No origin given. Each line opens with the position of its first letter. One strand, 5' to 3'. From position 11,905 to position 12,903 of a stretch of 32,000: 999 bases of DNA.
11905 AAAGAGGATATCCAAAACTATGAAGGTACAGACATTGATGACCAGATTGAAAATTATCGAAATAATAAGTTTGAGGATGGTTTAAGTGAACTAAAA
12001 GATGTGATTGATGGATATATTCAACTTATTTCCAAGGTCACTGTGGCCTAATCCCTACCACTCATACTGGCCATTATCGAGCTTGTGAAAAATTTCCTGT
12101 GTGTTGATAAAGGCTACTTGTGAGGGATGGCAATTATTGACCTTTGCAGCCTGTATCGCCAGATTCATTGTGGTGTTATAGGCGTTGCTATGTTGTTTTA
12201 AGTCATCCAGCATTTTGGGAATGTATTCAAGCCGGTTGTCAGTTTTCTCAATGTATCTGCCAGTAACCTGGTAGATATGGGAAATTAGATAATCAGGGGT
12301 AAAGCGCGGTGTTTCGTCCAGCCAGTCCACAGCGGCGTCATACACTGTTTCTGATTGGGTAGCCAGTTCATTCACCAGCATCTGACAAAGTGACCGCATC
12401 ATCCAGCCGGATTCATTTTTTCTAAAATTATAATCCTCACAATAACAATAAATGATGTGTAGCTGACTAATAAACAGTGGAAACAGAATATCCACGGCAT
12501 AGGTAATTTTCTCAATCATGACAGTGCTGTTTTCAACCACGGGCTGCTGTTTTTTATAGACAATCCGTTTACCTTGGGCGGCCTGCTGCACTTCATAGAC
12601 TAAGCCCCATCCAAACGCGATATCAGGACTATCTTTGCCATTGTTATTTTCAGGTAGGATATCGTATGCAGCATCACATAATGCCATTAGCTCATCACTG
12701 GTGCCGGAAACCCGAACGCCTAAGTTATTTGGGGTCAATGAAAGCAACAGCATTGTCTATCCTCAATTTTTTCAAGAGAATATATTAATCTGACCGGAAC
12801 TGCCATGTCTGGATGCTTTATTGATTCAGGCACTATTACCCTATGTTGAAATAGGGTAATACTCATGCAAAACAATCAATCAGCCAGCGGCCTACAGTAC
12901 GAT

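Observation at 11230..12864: First AT-rich accessory island: convergent pair of a 2-TM protein and the only - strand gene, with no recognisable families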

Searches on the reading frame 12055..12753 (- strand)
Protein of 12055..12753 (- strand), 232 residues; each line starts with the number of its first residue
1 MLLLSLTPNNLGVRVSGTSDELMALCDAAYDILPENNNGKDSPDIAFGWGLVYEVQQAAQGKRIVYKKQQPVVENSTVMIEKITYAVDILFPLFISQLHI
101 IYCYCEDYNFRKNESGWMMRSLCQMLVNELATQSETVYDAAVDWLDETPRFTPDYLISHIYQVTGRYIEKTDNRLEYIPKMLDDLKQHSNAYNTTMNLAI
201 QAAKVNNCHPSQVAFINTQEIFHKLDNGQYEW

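Call 5: search_protein_families(library=pfam, proteins=[window:12055-12753:-], max_evalue=0.1)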
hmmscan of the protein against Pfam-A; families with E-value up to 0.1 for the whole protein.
window:12055-12753:- (232 aa): 2 families
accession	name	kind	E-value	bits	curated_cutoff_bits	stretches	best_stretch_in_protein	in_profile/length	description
PF21845.1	DUF6904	-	2.2e-17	64.1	27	1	4-215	3-228/238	Domain of unknown function (DUF6904)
PF24706.1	DUF7669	-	0.0013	19.4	23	1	187-231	32-74/75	Domain of unknown function (DUF7669)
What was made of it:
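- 12055..12753 (-): Gene for a 232-aa cytoplasmic, mostly helical, acidic protein of Pfam family DUF6904. It is the lineage-conserved, reverse-oriented resident of the slot. Pfam PF21845 at 2.2e-17, 64.1 bits against a cut-off of 27, covering profile positions 3-228 of 238 (call 5).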

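Call 6: search_protein_families(library=phrogs, proteins=[window:12055-12753:-], max_evalue=0.1)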
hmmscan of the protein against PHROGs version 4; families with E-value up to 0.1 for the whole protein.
window:12055-12753:- (232 aa): 0 families

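Call 7: search_protein_families(library=padloc, proteins=[window:12055-12753:-], max_evalue=0.1)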
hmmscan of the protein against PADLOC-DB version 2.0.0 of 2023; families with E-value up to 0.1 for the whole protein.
window:12055-12753:- (232 aa): 0 families

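Call 8: search_protein_families(library=ncbifam, proteins=[window:12055-12753:-], max_evalue=0.1)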
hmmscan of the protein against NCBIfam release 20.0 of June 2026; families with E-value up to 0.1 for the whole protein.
window:12055-12753:- (232 aa): 0 families

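Call 11: find_homologous_proteins(query=window:12055-12753:-)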
Query window:12055-12753:- (232 aa): 2 proteins with E <= 0.001 among 175 candidates.
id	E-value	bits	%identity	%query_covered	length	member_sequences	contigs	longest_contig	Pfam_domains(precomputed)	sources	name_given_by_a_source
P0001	2.2e-146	504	93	100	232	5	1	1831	PF21845.2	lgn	-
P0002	7.2e-96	338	63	100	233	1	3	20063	PF21845.2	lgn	-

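Call 13: find_encoding_contigs(protein=P0002, flank=10000)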
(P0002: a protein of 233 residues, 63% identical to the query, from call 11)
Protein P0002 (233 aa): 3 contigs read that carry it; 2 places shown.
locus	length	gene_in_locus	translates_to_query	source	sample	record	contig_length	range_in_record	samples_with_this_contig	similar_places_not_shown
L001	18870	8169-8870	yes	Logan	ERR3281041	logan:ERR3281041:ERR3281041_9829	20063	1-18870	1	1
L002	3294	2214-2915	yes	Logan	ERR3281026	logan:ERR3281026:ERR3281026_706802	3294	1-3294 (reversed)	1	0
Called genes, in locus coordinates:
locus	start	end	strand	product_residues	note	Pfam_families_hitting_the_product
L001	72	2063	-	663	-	PF05203:Hom_end_hint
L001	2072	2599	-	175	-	-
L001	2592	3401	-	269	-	-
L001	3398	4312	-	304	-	-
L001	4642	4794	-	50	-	-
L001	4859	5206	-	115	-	-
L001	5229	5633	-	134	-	PF16747:Adhesin_E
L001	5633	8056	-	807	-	PF18013:Phage_lysozyme2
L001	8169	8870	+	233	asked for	PF21845:DUF6904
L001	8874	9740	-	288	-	-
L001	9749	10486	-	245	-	PF12844:HTH_19 (weak)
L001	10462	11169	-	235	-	PF05866:RusA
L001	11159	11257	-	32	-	-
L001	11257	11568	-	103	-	-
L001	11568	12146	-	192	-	-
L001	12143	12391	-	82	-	-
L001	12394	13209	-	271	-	PF01695:IstB_IS21, PF00308:Bac_DnaA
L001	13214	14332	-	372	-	PF07120:DUF1376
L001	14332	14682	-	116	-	-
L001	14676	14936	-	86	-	-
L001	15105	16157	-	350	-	PF01507:PAPS_reduct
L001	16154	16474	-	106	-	-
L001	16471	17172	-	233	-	PF09669:Phage_pRha, PF03374:ANT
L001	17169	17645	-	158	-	-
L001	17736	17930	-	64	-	-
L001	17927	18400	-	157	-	PF06892:Phage_CP76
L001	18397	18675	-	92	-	-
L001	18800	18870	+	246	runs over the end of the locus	PF01381:HTH_3 (weak), PF00717:Peptidase_S24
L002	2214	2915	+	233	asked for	PF21845:DUF6904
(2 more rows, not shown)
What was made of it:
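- Closest known: Pfam DUF6904. Same: The orthologs carry the same precomputed annotation (calls 11, 13).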

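Call 14: find_encoding_contigs(protein=P0001, flank=5000)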
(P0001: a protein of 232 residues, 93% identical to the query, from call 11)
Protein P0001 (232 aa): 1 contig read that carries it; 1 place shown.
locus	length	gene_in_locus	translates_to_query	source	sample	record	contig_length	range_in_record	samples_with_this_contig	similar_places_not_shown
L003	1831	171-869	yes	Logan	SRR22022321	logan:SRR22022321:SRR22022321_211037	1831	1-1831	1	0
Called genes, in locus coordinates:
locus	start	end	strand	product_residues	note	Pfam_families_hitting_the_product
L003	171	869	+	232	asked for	PF21845:DUF6904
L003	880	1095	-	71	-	-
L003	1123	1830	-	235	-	?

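Call 20: search_solved_structures(query=window:12055-12753:-, max_evalue=1)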
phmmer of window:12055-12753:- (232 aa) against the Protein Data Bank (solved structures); distinct sequences matched with E-value up to 1: 6.
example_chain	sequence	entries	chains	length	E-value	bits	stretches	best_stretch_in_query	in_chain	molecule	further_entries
3zuz_A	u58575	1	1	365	0.35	13.7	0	80-159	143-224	PROTEIN SHQ1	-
3uah_A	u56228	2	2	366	0.35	13.7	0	80-159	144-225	Protein SHQ1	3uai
3zv0_A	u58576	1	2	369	0.36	13.7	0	80-159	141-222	PROTEIN SHQ1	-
3r7w_B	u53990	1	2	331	0.37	13.6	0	158-191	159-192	GTP-binding protein GTR2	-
4arz_B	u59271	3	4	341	0.4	13.5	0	158-191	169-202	GTP-BINDING PROTEIN GTR2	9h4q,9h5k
6jwp_B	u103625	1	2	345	0.41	13.5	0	158-191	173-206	GTP-binding protein GTR2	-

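Call 22: search_dna_similar(query=window:12055-12753:-, collection=phages, mode=protein, max_evalue=0.01, max_rows=30)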
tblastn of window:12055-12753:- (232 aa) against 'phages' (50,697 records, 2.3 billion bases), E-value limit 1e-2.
No match.
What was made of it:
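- It has no PHROG family (call 6) and no tblastn match in 50,697 phage records (call 22).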

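Call 25: find_related_loci(query=A1, collection=genome_contigs, flank=10000)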
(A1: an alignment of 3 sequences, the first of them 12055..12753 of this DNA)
Query A1 (232 aa) in genome_contigs; peptide patterns used: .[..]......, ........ (x = any residue, [..] = any of these).
599 stretches matched a pattern, but none encodes a relative of the query by tblastn (E <= 1e-3).

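Call 26: find_related_loci(query=A1, collection=viral_contigs, flank=10000)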
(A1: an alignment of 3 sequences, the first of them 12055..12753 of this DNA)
Query A1 (232 aa) in viral_contigs; peptide patterns used: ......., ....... (x = any residue, [..] = any of these).
89 stretches matched a pattern, but none encodes a relative of the query by tblastn (E <= 1e-3).

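Call 54: predict_structure(alignment_id=A1)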
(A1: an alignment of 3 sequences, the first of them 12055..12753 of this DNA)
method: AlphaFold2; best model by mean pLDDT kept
length: 232 residues; sequences in the alignment: 3
mean_pLDDT: 40.6   pTM: 0.34
mean pLDDT of the five models: 40.6, 38.0, 36.7, 36.2, 35.9
residues with pLDDT >= 90: 0; 70-90: 0; 50-70: 53; < 50: 179
segments of 3 or more residues with pLDDT < 50: 1-89, 99-115, 167-232
pLDDT, mean of each block of 10 residues (from residue 1): 30 35 36 29 31 38 27 26 47 52 41 51 54 57 61 55 48 39 36 38 36 35 34 30
secondary structure, 60 per line:
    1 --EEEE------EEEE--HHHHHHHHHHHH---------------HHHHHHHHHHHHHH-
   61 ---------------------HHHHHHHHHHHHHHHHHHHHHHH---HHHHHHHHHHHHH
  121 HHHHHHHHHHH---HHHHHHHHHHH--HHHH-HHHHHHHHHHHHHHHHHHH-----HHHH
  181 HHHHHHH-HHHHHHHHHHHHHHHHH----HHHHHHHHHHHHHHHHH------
elements in order: E3-6 E13-16 H19-30 H46-59 H82-104 H108-131 H135-145 H148-151 H153-171 H177-187 H189-205 H210-226

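Call 55: search_dna_similar(query=window:12055-12753:-, collection=plasmids, mode=protein, max_evalue=0.1, max_rows=20)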
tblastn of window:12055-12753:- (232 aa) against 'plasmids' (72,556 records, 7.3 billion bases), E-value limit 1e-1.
No match.
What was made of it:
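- Tried and rejected: tblastn of DUF6904 against 50,697 phage records and 72,556 plasmids gave no match (calls 22, 55).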

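Call 57: search_solved_structures(query=A1, max_evalue=10)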
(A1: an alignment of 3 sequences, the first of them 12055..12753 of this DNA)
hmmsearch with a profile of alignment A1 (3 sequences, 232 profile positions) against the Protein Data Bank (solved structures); distinct sequences matched with E-value up to 10: 0.

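Call 63: find_related_loci(query=A1, collection=metagenome_contigs, flank=8000)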
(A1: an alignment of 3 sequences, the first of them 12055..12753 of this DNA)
Query A1 (232 aa) in metagenome_contigs; peptide patterns used: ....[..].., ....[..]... (x = any residue, [..] = any of these).
333 stretches matched a pattern, but none encodes a relative of the query by tblastn (E <= 1e-3).

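Call 64: find_encoding_contigs(protein=window:12055-12753:-, flank=10000, max_places=6)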
Protein window:12055-12753:- (232 aa): 1 contig read that carries it; 1 place shown.
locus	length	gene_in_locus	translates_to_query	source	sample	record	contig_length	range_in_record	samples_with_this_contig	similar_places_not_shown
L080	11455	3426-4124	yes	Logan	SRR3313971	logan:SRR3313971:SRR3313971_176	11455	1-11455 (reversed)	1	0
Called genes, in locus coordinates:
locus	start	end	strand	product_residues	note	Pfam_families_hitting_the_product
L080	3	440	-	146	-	?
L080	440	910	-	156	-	-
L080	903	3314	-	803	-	-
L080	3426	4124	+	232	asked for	PF21845:DUF6904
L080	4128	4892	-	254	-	-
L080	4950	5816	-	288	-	-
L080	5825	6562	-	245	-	PF12844:HTH_19 (weak)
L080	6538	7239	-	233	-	PF05866:RusA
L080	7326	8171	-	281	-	-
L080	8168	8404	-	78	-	-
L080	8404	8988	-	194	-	-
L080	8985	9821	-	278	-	PF01695:IstB_IS21, PF00308:Bac_DnaA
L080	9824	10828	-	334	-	PF07120:DUF1376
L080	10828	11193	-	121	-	-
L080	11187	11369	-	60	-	-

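Call 65: list_cluster_members(proteins=[P0001, P0002, window:12055-12753:-, P0004, P0010, P0012, P0013, P0014])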
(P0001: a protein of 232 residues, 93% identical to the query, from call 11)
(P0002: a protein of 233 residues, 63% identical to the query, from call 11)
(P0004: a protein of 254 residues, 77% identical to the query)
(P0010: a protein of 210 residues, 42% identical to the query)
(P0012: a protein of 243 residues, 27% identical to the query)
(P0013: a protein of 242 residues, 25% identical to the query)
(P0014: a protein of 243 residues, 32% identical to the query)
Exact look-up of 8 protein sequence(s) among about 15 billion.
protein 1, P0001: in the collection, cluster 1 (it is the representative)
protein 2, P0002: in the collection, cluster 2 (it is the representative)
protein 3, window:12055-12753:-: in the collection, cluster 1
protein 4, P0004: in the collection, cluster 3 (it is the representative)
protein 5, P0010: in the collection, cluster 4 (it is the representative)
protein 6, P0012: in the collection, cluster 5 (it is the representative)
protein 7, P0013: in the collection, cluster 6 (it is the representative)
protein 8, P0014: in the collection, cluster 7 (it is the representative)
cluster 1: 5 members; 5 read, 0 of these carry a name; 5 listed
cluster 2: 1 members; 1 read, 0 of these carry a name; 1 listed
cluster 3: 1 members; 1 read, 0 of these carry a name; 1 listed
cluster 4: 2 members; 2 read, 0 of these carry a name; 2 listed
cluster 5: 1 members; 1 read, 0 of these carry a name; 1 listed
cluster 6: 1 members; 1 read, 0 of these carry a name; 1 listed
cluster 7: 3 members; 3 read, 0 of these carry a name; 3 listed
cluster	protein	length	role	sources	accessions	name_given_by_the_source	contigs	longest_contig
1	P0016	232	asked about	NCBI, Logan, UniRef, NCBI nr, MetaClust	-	-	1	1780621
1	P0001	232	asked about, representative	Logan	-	-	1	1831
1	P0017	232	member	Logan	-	-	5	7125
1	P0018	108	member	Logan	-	-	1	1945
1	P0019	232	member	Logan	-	-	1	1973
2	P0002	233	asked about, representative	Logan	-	-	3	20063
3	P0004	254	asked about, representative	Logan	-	-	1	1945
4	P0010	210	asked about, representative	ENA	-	-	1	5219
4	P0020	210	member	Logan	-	-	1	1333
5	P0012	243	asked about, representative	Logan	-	-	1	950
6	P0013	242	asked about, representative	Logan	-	-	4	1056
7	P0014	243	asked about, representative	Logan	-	-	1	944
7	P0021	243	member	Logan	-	-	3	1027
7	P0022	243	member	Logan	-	-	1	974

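Call 66: find_encoding_contigs(protein=P0017, flank=8000, max_places=6)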
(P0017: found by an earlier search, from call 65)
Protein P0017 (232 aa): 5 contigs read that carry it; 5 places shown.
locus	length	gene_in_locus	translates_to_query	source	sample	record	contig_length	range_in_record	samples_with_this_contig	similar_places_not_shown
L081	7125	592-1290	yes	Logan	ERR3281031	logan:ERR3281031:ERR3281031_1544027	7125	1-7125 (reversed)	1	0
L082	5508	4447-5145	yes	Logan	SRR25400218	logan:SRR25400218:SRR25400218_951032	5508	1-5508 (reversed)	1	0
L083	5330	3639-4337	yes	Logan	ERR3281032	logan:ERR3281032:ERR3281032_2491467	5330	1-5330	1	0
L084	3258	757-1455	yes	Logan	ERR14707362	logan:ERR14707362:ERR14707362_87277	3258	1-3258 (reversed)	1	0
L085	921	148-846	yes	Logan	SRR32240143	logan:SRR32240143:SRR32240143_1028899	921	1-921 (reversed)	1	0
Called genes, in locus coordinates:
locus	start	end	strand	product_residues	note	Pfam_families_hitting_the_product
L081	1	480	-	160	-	?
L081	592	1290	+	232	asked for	PF21845:DUF6904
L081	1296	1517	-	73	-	-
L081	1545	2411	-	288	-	-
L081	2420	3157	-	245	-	PF12844:HTH_19 (weak), PF01381:HTH_3 (faint)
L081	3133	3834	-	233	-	PF05866:RusA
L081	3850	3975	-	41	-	-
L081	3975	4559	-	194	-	-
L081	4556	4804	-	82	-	-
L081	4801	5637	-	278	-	PF01695:IstB_IS21, PF00308:Bac_DnaA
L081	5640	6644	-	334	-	PF07120:DUF1376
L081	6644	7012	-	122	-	-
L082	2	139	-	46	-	?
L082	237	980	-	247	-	-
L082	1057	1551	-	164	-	-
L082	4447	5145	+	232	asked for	PF21845:DUF6904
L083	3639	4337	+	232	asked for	PF21845:DUF6904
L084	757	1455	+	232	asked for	PF21845:DUF6904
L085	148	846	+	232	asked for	PF21845:DUF6904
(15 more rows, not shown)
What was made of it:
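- On Holin: The gene is missing from near-identical phages (calls 13, 66).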

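Call 67: find_encoding_contigs(protein=P0019, flank=8000, max_places=3)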
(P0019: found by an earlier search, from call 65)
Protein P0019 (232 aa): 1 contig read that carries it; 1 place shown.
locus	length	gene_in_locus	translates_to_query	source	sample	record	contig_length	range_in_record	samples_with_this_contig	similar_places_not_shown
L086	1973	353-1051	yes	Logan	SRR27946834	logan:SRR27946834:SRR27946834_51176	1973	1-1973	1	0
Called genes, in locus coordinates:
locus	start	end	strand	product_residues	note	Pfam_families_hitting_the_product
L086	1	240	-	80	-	?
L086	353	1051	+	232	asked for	PF21845:DUF6904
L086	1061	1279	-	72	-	-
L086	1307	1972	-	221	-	?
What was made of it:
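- It is present in all close-lineage contigs with fixed position and orientation (calls 13, 14, 64, 66, 67).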

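Call 75: fold_search(model_id=the predicted structure, library=pdb)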
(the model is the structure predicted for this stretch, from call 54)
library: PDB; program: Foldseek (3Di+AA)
matches with E <= 10: 125; with E <= 0.001: 0
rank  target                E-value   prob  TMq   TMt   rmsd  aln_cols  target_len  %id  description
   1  9ls0_B                4.0e-01  0.18  0.20  0.19  23.7       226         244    8  Straight and symmetrical filament of the spirochete periplasmic flagella of Leptospira biflexa deleted fcpB strain (released 2025-12-24)
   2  6lcn_C                6.7e-01  0.08  0.15  0.12  18.3       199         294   20  Crystal structure of Serine Acetyltransferase from Planctomyces limnophilus at 2.15A (released 2020-12-02)
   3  7kal_F                7.4e-01  0.12  0.17  0.20  16.1       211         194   13  Cryo-EM structure of the Sec complex from T. lanuginosus, wild-type, class with Sec62, plug-open conformation (released 2021-01-06)
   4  6lcn_A                1.0e+00  0.06  0.15  0.12  18.3       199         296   19  Crystal structure of Serine Acetyltransferase from Planctomyces limnophilus at 2.15A (released 2020-12-02)
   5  6lcn_F                1.3e+00  0.08  0.16  0.14  17.8       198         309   18  Crystal structure of Serine Acetyltransferase from Planctomyces limnophilus at 2.15A (released 2020-12-02)
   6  9m7a_B                1.5e+00  0.06  0.15  0.12  18.4       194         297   18  Crystal structure of Serine Acetyltransferase (SAT) from Planctomyces limnophilus in complex with its inhibitor (Cyste (released 2026-03-11)
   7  8e12_A                1.6e+00  0.08  0.16  0.21  17.5       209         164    9  Homotrimeric variant of tcTRP9, BGL14 (released 2023-04-12)
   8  6jwk_B                1.6e+00  0.03  0.10  0.11  17.2       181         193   10  Crystal structure of maleylpyruvate isomerase from Pseudomonas aeruginosa PAO1 (released 2019-05-29)
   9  6lcn_B                1.7e+00  0.05  0.15  0.13  18.2       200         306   18  Crystal structure of Serine Acetyltransferase from Planctomyces limnophilus at 2.15A (released 2020-12-02)
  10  5ez3_B                1.9e+00  0.09  0.20  0.12  15.6       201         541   14  Crystal structure Acyl-CoA dehydrogenase from Brucella melitensis in complex with FAD (released 2015-12-09)
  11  6lcn_D                1.9e+00  0.06  0.17  0.14  18.3       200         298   18  Crystal structure of Serine Acetyltransferase from Planctomyces limnophilus at 2.15A (released 2020-12-02)
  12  9l4c_C                2.3e+00  0.08  0.16  0.11  16.0       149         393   12  ATR Spiral -ATRIP bound with RP-3500 (released 2025-05-21)
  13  7z6h_E                2.4e+00  0.09  0.19  0.15  11.4       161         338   10  Structure of DNA-bound human RAD17-RFC clamp loader and 9-1-1 checkpoint clamp (released 2022-05-04)
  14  9m7a_A                2.4e+00  0.04  0.15  0.13  18.0       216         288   12  Crystal structure of Serine Acetyltransferase (SAT) from Planctomyces limnophilus in complex with its inhibitor (Cyste (released 2026-03-11)
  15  9m7a_C                2.6e+00  0.04  0.15  0.12  18.5       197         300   17  Crystal structure of Serine Acetyltransferase (SAT) from Planctomyces limnophilus in complex with its inhibitor (Cyste (released 2026-03-11)
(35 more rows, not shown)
